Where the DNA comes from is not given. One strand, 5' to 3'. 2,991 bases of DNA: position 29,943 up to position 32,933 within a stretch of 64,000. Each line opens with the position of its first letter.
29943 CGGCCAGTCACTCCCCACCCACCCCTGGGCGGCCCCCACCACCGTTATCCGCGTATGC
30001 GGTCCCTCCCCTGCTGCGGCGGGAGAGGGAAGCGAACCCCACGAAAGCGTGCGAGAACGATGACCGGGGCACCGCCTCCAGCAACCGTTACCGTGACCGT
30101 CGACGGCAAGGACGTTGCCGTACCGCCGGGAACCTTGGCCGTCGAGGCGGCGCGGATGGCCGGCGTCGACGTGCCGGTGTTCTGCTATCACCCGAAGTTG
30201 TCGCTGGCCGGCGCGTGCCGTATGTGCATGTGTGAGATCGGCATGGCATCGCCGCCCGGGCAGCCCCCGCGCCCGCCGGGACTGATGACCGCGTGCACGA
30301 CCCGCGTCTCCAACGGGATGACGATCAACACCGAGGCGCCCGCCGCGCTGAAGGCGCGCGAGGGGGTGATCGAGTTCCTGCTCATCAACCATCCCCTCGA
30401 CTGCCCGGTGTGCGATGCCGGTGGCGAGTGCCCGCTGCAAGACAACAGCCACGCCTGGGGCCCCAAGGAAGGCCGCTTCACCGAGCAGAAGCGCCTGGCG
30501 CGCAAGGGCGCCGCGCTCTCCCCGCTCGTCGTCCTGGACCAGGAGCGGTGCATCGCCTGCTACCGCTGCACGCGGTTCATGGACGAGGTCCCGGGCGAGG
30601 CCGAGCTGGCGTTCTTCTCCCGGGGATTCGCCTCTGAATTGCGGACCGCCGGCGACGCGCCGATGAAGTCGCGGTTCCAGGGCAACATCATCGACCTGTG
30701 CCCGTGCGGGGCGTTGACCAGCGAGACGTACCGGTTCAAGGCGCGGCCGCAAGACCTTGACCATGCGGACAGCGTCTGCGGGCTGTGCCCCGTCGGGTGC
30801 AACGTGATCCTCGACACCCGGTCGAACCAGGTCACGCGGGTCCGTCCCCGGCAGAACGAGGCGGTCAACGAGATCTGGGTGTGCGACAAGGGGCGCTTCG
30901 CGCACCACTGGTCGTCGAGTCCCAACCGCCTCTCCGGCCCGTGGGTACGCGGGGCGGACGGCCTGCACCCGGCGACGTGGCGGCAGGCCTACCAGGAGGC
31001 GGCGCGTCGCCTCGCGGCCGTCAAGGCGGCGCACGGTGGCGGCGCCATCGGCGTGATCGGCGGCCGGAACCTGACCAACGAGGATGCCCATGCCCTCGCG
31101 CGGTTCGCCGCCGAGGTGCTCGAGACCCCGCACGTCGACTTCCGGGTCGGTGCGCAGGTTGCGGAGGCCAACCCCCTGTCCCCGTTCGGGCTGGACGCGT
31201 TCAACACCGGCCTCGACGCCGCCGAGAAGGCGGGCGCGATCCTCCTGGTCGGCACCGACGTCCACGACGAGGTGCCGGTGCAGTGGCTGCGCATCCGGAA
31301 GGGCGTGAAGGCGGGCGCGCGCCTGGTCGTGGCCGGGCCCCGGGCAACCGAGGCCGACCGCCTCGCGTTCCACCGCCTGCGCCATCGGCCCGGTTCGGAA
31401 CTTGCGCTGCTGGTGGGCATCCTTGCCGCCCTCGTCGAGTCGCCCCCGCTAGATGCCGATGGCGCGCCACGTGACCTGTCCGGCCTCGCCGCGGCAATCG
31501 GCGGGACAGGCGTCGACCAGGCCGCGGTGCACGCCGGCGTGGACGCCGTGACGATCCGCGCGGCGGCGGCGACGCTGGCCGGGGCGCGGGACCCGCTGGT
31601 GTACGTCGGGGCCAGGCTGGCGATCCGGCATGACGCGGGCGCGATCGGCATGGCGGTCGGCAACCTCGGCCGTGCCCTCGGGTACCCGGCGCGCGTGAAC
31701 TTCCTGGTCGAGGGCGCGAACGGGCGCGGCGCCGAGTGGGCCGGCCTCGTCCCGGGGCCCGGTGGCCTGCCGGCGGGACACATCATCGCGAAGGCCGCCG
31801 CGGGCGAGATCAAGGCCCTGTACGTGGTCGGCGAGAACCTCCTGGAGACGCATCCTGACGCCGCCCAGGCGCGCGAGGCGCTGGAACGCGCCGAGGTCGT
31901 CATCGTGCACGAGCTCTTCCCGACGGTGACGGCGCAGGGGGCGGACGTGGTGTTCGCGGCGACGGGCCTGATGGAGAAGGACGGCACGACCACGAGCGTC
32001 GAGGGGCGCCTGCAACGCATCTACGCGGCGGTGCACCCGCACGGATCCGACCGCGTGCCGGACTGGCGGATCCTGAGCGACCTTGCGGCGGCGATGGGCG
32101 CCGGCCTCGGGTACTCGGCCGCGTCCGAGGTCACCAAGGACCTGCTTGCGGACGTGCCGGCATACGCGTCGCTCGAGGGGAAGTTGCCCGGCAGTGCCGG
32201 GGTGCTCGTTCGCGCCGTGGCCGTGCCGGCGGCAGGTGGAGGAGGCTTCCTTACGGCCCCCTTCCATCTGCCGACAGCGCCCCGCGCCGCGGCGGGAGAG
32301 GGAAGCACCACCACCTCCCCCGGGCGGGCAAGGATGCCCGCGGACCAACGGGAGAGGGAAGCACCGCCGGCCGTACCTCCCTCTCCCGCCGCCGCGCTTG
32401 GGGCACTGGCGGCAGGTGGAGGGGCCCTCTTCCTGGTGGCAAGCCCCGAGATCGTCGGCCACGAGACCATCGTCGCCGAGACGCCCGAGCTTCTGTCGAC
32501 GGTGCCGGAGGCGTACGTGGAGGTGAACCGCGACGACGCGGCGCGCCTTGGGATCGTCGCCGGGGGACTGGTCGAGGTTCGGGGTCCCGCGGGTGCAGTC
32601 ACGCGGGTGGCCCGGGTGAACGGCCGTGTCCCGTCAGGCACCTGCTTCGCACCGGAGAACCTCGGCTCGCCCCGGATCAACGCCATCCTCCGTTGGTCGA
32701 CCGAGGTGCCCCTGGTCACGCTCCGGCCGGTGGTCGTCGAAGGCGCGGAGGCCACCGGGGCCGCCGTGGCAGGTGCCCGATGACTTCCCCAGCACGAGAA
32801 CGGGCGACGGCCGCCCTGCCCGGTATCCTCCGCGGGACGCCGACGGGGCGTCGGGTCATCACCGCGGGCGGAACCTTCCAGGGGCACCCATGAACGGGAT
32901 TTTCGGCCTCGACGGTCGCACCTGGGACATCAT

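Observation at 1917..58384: Dispersed modular family of GC-rich palindromic repeats (about 30 units at 17 loci in 64 kb)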

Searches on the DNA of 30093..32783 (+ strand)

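Call 49: search_with_rna_model(model_id=R1, sources=[L001, L002, L003, L004, L005, L006, L007, L008, L009, L010, L011, L012, L013, L014, L015, L016, L017, L018, L019, L020, L021, L022, L023, L024, L025, L026, L027, L028, L029, L030, L031, L032, L033, L034, L035, L036, L037, L038, L039, L040, L041, L042, L043, L044, L045, L046, L047, L048, L049, L050, L051, L052, L053, L054, L055, L056, L057, L058, L059, L060, L061, L062, L063, L064, L065, L066, L067, L068, L069, L070, L071, L072, L073, L074, L075, L077, L078, window], max_evalue=0.01, make_alignment=true)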
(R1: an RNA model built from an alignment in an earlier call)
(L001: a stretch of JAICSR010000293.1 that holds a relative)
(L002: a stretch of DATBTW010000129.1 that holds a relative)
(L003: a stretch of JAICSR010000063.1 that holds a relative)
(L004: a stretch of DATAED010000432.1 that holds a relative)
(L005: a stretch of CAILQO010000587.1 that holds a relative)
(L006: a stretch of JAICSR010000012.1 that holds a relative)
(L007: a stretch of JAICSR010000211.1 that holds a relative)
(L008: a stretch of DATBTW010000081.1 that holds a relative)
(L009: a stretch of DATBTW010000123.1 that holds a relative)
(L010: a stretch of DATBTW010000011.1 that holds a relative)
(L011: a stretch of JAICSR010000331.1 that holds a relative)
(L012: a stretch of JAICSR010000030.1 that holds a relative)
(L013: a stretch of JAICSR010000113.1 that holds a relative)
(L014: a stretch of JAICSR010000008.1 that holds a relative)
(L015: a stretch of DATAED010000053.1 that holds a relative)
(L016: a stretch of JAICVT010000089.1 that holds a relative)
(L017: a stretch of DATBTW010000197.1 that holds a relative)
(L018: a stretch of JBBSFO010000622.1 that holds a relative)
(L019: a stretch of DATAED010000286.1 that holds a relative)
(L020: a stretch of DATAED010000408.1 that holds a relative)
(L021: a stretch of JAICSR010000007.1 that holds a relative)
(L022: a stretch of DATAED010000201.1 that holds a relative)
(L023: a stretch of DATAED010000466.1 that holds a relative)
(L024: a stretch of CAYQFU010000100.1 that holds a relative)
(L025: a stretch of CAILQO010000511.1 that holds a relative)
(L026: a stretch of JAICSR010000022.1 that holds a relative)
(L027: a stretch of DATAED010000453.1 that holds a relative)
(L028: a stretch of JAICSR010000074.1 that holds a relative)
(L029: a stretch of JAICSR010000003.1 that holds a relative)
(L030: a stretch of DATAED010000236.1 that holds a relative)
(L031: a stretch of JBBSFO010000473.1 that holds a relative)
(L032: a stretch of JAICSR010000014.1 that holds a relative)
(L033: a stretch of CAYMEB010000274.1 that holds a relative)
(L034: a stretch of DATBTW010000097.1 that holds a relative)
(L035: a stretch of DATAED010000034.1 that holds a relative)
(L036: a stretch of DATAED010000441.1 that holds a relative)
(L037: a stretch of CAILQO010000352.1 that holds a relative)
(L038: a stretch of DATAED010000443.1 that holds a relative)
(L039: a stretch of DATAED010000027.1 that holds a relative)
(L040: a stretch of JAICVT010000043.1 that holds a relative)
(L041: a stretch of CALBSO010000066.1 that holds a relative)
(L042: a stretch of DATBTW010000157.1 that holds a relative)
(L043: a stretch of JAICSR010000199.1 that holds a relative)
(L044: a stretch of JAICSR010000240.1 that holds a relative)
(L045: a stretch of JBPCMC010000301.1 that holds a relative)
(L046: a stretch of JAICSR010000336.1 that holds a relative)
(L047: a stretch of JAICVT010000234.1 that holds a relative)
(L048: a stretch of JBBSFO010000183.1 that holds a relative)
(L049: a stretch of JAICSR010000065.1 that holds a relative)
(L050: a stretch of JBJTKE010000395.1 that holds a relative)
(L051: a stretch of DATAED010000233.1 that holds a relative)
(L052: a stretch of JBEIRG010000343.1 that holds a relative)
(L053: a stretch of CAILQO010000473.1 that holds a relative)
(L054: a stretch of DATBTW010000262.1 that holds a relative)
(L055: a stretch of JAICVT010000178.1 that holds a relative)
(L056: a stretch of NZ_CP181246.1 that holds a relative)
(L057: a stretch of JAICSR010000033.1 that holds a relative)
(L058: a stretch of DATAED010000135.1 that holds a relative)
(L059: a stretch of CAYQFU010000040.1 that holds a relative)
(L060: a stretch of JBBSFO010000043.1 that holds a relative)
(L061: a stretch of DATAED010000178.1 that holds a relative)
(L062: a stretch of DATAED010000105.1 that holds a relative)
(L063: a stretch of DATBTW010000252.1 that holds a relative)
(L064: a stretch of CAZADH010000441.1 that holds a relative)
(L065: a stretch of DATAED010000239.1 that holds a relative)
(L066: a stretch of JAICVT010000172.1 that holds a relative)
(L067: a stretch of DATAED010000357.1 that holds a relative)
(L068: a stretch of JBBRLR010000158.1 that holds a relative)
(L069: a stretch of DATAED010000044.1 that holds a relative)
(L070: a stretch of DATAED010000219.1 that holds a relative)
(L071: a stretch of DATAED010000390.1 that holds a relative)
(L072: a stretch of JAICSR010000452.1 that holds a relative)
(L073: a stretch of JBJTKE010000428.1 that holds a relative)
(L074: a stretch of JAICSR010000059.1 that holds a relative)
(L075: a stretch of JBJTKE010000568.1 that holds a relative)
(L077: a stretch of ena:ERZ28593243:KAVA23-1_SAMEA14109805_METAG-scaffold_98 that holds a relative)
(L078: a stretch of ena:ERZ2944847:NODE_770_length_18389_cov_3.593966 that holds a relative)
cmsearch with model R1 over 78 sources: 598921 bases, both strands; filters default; matches with E-value up to 0.01: 176.
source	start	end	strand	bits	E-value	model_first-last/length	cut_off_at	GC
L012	2842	2888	-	70.5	9.1e-11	1-47/47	no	0.79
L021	1751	1797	+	70.2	1e-10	1-47/47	no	0.81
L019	2205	2251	-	69.8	1.2e-10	1-47/47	no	0.81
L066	5854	5900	+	69.4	1.4e-10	1-47/47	no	0.77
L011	4140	4186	-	69.3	1.5e-10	1-47/47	no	0.81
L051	6684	6730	-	69.1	1.7e-10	1-47/47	no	0.83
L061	714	760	-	69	1.8e-10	1-47/47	no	0.79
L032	2278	2324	-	68.9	1.9e-10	1-47/47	no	0.79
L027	7730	7776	-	68.7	2e-10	1-47/47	no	0.81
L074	4888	4934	+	68.6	2.1e-10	1-47/47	no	0.77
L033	5444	5490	-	68.5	2.1e-10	1-47/47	no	0.81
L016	7384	7430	+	68.4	2.2e-10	1-47/47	no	0.81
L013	71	117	-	68.4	2.3e-10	1-47/47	no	0.77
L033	389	435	-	68.4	2.3e-10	1-47/47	no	0.81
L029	5898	5944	-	68.2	2.5e-10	1-47/47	no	0.77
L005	2457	2503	-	68.1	2.6e-10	1-47/47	no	0.77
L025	5788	5834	+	68.1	2.6e-10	1-47/47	no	0.77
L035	680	726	-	68.1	2.6e-10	1-47/47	no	0.79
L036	1037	1083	-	68.1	2.6e-10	1-47/47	no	0.83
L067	1813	1859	+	68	2.7e-10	1-47/47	no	0.74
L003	7754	7800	+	68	2.8e-10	1-47/47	no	0.77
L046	413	459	-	68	2.8e-10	1-47/47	no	0.77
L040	36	82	+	67.9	2.8e-10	1-47/47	no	0.81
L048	6388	6434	+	67.9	2.9e-10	1-47/47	no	0.79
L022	2683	2729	-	67.8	3e-10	1-47/47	no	0.77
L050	2535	2581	-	67.6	3.2e-10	1-47/47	no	0.74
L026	2342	2388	+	67.6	3.2e-10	1-47/47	no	0.79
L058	139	185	-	67.6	3.2e-10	1-47/47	no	0.79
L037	168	214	-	67.4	3.5e-10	1-47/47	no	0.79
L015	6298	6344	-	67.4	3.6e-10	1-47/47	no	0.85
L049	5466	5512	+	67.3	3.7e-10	1-47/47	no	0.77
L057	619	665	-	67.3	3.7e-10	1-47/47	no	0.77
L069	1471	1517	-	67.3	3.7e-10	1-47/47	no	0.77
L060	853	899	+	67.2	3.9e-10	1-47/47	no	0.77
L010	3504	3550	+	67.1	4.1e-10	1-47/47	no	0.77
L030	4527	4573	+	67.1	4.1e-10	1-47/47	no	0.77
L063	2644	2690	-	67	4.2e-10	1-47/47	no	0.79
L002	4282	4328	-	66.9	4.5e-10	1-47/47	no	0.74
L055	3322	3368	-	66.7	5e-10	1-47/47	no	0.81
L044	3244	3290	-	66.5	5.4e-10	1-47/47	no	0.83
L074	5024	5070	-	66.4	5.5e-10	1-47/47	no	0.81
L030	3071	3117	+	66.2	6.1e-10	1-47/47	no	0.81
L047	2526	2572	-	66.1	6.3e-10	1-47/47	no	0.79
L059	112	158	+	66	6.7e-10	1-47/47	no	0.85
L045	3299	3345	+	66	6.8e-10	1-47/47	no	0.81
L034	2746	2792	-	66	6.8e-10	1-47/47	no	0.83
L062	1778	1824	-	65.7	7.7e-10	1-47/47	no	0.77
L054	4602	4648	-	65.6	8.1e-10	1-47/47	no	0.72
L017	4673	4719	-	65.6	8.1e-10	1-47/47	no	0.79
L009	727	773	-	65.3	9.1e-10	1-47/47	no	0.79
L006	5457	5503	-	65.2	9.3e-10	1-47/47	no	0.83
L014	1730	1776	-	64.9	1.1e-09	1-47/47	no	0.77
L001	219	265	+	64.4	1.3e-09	1-47/47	no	0.77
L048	6544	6590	-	64.2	1.5e-09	1-47/47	no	0.83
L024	1527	1573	-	64.1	1.6e-09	1-47/47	no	0.83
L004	5706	5752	-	63.9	1.7e-09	1-47/47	no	0.72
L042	6297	6343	+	63.6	1.9e-09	1-47/47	no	0.81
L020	90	136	-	63.6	1.9e-09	1-47/47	no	0.72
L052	3800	3846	-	63.3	2.2e-09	1-47/47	no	0.79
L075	94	140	-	62.9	2.7e-09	1-47/47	no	0.7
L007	6874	6919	-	62.8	2.8e-09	2-47/47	5'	0.78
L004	2027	2073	-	62.5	3.1e-09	1-47/47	no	0.74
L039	803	849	+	62.4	3.4e-09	1-47/47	no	0.85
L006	6378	6424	-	62.2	3.6e-09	1-47/47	no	0.79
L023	2414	2460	-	62.2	3.6e-09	1-47/47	no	0.77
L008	2466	2512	-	62.1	3.7e-09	1-47/47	no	0.83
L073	4780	4826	-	62.1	3.9e-09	1-47/47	no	0.72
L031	2790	2836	-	61.3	5.4e-09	1-47/47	no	0.79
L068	1557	1603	+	60.6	7.4e-09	1-47/47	no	0.79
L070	1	42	-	60.4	7.9e-09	1-42/47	3'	0.79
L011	3069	3115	-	59.8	1.1e-08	1-47/47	no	0.77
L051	1072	1117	+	59.8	1.1e-08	1-47/47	no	0.76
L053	1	43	+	59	1.5e-08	5-47/47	5'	0.79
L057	524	569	+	59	1.5e-08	1-47/47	no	0.76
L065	6135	6181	-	59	1.5e-08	1-47/47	no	0.77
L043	5454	5500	+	59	1.5e-08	1-47/47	no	0.83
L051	5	50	-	58.5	1.9e-08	1-47/47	no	0.78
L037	118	164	-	58.3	2.1e-08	1-47/47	no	0.74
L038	4680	4726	-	57.7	2.7e-08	1-47/47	no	0.83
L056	6457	6503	+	57.6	2.9e-08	1-47/47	no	0.77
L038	1417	1463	-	56.8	4e-08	1-47/47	no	0.77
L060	3438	3484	+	56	5.7e-08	1-47/47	no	0.87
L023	2356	2402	+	55.3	7.8e-08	1-47/47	no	0.81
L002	1319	1364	-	54.3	1.2e-07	1-47/47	no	0.76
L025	58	104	+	53.9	1.5e-07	1-47/47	no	0.81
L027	3194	3239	-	53.4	1.9e-07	1-47/47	no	0.72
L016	3545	3590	+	52.8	2.4e-07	1-47/47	no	0.8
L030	3193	3238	-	52.5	2.7e-07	1-47/47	no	0.83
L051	6581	6627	+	51.2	4.9e-07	1-47/47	no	0.72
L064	16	62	+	51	5.3e-07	1-47/47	no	0.74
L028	1165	1211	+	50.5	6.7e-07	1-47/47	no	0.85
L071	1488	1534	+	50.3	7.3e-07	1-47/47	no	0.77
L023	2365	2411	-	49.8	9.1e-07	1-47/47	no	0.81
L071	1497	1543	-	49.6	1e-06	1-47/47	no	0.74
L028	1174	1220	-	49.1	1.2e-06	1-47/47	no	0.83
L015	1413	1458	-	48.9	1.3e-06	1-47/47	no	0.78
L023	5883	5928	-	48.8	1.4e-06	1-47/47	no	0.74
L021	6955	7001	-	47.4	2.7e-06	1-47/47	no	0.81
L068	1566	1612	-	47.2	2.9e-06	1-47/47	no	0.81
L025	7900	7961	+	46.9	3.3e-06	1-47/47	no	0.65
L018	945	978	+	46.8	3.5e-06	14-47/47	no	0.82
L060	3536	3582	-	46.6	3.8e-06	1-47/47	no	0.83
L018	1029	1073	-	46.6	3.9e-06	1-47/47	no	0.82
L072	1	32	+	46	4.9e-06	16-47/47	5'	0.75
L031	2692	2738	+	45.2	7.2e-06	1-47/47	no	0.77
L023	1293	1338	+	44.3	1.1e-05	1-47/47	no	0.74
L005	864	910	-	43.4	1.6e-05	1-47/47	no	0.72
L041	7409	7441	-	43.3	1.7e-05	15-47/47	no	0.79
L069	3675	3720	+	42.1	2.8e-05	1-47/47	no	0.72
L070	2369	2413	+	40.8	5.1e-05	1-47/47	no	0.8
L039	812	858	-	39.5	9.2e-05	1-47/47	no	0.79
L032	2236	2277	+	39.2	0.0001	1-47/47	no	0.74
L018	2746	2778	+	38.6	0.00014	15-47/47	no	0.85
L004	1946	1991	+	38.1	0.00017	1-47/47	no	0.74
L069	7718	7764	+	37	0.00028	1-47/47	no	0.72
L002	4273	4319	+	36.8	0.0003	1-47/47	no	0.74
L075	85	131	+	36.7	0.00031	1-47/47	no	0.7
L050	2526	2572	+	35.9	0.00045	1-47/47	no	0.7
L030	3080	3126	-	35.6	0.00051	1-47/47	no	0.74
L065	6126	6172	+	35.3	0.0006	1-47/47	no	0.77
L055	362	403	-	35.1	0.00065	1-47/47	no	0.71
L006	5415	5456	+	35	0.00068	1-47/47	no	0.71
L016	7393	7439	-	34.7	0.00075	1-47/47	no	0.81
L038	1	30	+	34.3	0.00091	17-47/47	5'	0.7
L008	2457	2503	+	34.2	0.00094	1-47/47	no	0.83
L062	1769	1815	+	34.1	0.00099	1-47/47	no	0.77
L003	7835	7875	-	34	0.0011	1-47/47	no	0.71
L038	1408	1454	+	33.4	0.0014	1-47/47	no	0.74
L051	7463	7503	-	33.2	0.0015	1-47/47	no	0.61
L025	67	113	-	33.2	0.0015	1-47/47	no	0.79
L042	6306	6352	-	32.9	0.0017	1-47/47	no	0.77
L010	3513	3559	-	32.6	0.0019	1-47/47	no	0.74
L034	2737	2783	+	32.1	0.0024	1-47/47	no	0.83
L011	3074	3102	+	32.1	0.0025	15-43/47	no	0.83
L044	3201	3242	+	31.8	0.0028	1-47/47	no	0.76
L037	57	101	-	31.6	0.0031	1-47/47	no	0.73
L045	3428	3474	-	31.5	0.0032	1-47/47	no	0.79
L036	1028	1074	+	31.5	0.0033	1-47/47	no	0.77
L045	3308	3354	-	31.4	0.0034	1-47/47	no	0.74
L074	5015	5061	+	31.3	0.0035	1-47/47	no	0.77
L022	2674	2720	+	31.2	0.0036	1-47/47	no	0.72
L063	2635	2681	+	31.2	0.0037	1-47/47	no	0.74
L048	6400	6429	-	31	0.0041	15-44/47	no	0.8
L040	45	91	-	30.9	0.0041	1-47/47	no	0.79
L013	62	108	+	30.9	0.0041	1-47/47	no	0.79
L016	3610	3651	-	30.9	0.0041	1-47/47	no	0.81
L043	5463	5509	-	30.8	0.0043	1-47/47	no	0.74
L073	4771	4817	+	30.7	0.0047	1-47/47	no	0.7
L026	6672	6713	-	30.6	0.0047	1-47/47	no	0.71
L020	81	127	+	30.6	0.0048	1-47/47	no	0.68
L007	3176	3217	-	30.4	0.0053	1-47/47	no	0.74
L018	941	974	-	30.1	0.0059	14-47/47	no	0.82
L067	1822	1868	-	29.8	0.0069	1-47/47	no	0.74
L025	5797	5843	-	29.7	0.007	1-47/47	no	0.7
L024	1518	1564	+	29.6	0.0075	1-47/47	no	0.77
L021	1760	1806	-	29.6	0.0075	1-47/47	no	0.77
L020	5173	5213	-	29.6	0.0076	1-47/47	no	0.63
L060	6183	6229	+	29.5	0.0079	1-47/47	no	0.79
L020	2204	2245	+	29.3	0.0085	1-47/47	no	0.79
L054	6611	6687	+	29.2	0.0091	1-47/47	no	0.7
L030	4536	4582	-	29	0.0097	1-47/47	no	0.77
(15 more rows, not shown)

Alignment A3: 150 matches aligned to the model, 66 columns, each read 5' to 3' on its own strand. Consensus structure (alignment columns), stored with it:
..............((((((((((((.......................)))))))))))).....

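Call 89: search_with_rna_model(model_id=R1, sources=[L086], filters=off, max_evalue=1, show_alignments=3)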
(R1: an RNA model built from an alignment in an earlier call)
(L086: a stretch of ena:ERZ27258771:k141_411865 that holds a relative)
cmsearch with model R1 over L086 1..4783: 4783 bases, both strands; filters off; matches with E-value up to 1: 3.
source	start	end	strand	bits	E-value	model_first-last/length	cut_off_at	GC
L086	3021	3062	+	27.5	0.00015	1-47/47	no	0.69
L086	3036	3056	-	12.1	0.15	16-41/47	no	0.76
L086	2470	2511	-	7.9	0.96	1-47/47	no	0.81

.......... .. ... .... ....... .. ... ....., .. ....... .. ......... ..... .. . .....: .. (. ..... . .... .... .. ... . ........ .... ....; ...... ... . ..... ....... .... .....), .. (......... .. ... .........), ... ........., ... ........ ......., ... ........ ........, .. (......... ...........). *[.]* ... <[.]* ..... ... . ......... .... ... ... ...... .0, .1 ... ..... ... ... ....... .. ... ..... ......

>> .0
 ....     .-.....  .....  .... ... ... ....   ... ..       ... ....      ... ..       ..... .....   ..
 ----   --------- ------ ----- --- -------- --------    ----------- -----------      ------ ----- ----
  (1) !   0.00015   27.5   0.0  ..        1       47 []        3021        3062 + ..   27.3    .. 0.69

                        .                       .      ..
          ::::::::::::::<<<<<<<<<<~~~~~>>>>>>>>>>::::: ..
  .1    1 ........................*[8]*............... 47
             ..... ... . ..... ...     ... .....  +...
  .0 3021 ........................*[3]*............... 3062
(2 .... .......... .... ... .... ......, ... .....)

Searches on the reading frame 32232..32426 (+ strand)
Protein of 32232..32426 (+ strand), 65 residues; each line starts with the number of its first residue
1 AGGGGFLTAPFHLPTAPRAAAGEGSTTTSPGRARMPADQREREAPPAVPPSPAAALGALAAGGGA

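Call 53: find_homologous_proteins(query=window:32232-32426:+, max_evalue=10)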
Query seq(65 aa): 109 candidates shared short words with the query, none scored E <= 10.
